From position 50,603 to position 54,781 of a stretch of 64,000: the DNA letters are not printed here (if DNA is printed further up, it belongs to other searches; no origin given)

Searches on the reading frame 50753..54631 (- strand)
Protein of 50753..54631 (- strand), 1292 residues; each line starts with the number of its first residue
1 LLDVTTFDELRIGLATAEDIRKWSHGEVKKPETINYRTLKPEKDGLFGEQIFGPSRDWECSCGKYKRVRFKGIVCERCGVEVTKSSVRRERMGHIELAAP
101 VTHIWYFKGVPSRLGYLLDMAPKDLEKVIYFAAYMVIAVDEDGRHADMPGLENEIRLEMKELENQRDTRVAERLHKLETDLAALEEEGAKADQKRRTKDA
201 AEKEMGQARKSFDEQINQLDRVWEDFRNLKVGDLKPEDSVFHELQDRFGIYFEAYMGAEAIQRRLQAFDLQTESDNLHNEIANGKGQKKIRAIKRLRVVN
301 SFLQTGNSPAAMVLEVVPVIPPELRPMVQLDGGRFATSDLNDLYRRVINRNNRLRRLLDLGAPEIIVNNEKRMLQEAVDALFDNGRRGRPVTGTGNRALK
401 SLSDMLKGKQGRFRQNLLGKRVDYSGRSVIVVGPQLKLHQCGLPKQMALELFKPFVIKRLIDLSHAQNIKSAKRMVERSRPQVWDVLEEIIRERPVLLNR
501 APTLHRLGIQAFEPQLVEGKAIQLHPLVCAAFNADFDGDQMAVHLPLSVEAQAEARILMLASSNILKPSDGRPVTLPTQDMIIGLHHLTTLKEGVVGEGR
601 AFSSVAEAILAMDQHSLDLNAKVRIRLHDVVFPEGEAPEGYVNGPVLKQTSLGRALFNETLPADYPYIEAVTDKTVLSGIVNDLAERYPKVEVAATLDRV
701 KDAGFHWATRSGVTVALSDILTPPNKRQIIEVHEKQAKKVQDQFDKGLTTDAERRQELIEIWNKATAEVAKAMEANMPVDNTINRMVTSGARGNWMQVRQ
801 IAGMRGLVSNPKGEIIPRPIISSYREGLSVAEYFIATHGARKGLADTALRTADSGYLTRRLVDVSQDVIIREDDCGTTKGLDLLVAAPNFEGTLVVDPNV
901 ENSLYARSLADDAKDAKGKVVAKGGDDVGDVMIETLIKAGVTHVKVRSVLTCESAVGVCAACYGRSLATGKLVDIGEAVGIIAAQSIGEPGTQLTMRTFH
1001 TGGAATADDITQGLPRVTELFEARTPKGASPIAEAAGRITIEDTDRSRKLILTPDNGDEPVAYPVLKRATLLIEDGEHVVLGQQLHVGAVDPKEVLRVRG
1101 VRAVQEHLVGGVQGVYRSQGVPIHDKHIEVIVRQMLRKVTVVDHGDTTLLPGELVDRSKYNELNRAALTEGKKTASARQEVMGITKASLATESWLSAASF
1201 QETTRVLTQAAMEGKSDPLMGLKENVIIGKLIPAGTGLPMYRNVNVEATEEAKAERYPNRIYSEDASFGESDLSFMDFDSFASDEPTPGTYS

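Call 8: search_protein_families(library=pfam, proteins=[window:50753-54631:-], max_evalue=0.01)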
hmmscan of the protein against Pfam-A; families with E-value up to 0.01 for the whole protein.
window:50753-54631:- (1292 aa): 5 families
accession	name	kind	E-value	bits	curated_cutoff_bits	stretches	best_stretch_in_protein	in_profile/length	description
PF04997.17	RNA_pol_Rpb1_1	-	2.1e-78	264.3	39.7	1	6-417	3-312/312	RNA polymerase Rpb1, domain 1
PF04998.22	RNA_pol_Rpb1_5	-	2.3e-62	211.3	28.5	1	827-1190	1-265/267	RNA polymerase Rpb1, domain 5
PF00623.25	RNA_pol_Rpb1_2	-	3.5e-40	138.4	25.3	1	419-560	1-165/166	RNA polymerase Rpb1, domain 2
PF04983.23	RNA_pol_Rpb1_3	-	4.5e-18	66.1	28.9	1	564-720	1-162/162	RNA polymerase Rpb1, domain 3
PF05000.22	RNA_pol_Rpb1_4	-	4.1e-12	46.4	24.8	1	750-815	2-82/107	RNA polymerase Rpb1, domain 4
